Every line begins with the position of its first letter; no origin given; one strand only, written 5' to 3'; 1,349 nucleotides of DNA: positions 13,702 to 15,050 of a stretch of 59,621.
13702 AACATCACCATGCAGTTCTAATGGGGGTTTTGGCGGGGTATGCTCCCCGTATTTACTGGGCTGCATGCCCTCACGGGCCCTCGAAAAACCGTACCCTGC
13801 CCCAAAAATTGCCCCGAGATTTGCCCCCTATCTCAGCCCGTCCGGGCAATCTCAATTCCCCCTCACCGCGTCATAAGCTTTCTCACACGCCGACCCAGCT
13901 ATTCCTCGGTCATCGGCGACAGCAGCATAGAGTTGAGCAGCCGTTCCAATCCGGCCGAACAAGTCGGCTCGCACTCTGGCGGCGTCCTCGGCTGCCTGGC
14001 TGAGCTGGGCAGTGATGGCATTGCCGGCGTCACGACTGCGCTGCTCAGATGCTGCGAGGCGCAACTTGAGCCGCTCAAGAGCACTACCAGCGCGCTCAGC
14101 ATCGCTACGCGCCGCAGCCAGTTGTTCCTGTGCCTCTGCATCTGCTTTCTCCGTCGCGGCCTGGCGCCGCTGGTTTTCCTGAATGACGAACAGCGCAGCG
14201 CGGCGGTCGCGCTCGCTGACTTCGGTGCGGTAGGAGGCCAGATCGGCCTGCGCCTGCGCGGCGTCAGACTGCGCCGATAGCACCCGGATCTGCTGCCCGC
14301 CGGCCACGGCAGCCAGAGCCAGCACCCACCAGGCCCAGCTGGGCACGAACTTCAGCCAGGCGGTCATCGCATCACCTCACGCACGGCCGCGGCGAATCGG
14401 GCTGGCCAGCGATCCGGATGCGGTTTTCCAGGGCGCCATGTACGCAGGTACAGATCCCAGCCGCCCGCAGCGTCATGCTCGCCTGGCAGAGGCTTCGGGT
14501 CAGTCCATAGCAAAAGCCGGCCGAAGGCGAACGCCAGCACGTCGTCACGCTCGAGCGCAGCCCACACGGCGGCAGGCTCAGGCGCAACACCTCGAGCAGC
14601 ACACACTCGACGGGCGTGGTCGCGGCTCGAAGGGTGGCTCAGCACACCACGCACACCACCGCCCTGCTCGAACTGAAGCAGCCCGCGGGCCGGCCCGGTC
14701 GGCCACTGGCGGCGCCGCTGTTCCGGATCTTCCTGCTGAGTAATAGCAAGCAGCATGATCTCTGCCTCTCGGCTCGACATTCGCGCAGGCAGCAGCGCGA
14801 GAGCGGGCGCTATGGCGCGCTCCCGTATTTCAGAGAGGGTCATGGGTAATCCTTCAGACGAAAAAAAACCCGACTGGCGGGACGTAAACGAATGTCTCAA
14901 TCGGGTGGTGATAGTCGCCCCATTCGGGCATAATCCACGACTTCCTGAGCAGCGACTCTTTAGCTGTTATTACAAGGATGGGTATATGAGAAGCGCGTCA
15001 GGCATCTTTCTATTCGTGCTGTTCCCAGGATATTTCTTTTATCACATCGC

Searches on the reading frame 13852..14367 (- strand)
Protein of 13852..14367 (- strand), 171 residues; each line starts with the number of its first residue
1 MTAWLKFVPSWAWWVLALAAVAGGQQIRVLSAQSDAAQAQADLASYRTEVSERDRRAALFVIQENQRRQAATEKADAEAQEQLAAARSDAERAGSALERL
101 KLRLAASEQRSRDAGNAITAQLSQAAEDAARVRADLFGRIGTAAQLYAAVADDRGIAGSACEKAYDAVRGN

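Call 58: search_protein_families(library=phrogs, proteins=[window:13852-14367:-], max_evalue=0.001)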
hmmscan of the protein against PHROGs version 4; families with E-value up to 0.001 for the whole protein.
window:13852-14367:- (171 aa): 3 families
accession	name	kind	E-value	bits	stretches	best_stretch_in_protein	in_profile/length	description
phrog_312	-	lysis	1e-23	85.2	1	10-170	6-170/173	Rz-like spanin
phrog_14926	-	unknown function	1.5e-05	26.5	1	103-169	13-79/89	-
phrog_36833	-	unknown function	0.00036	22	1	129-170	35-76/80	-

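Call 75: search_protein_families(library=pfam, proteins=[window:13852-14367:-], max_evalue=0.01)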
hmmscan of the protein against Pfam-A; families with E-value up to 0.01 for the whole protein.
window:13852-14367:- (171 aa): 1 family
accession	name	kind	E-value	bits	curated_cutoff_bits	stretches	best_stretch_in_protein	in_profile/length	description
PF10721.14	DUF2514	-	7e-13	49.4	26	1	33-169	23-160/161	Protein of unknown function (DUF2514)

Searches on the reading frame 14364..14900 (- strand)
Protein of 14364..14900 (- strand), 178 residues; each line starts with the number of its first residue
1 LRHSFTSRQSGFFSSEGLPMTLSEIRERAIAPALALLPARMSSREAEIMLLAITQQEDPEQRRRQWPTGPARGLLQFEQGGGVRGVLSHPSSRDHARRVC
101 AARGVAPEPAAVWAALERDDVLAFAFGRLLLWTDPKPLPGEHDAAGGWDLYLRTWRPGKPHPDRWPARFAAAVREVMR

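Call 58: search_protein_families(library=phrogs, proteins=[window:14364-14900:-], max_evalue=0.001)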
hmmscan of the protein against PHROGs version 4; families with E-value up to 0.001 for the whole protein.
window:14364-14900:- (178 aa): 1 family
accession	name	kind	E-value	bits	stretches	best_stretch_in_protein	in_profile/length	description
phrog_3108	-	unknown function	1.4e-47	162.4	1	20-176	1-159/160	-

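Call 61: search_protein_families(library=ncbifam, proteins=[window:14364-14900:-], max_evalue=0.1)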
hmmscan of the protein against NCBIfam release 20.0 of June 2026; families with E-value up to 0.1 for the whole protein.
window:14364-14900:- (178 aa): 0 families

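Call 75: search_protein_families(library=pfam, proteins=[window:14364-14900:-], max_evalue=0.01)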
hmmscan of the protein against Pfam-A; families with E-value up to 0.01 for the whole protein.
window:14364-14900:- (178 aa): 0 families
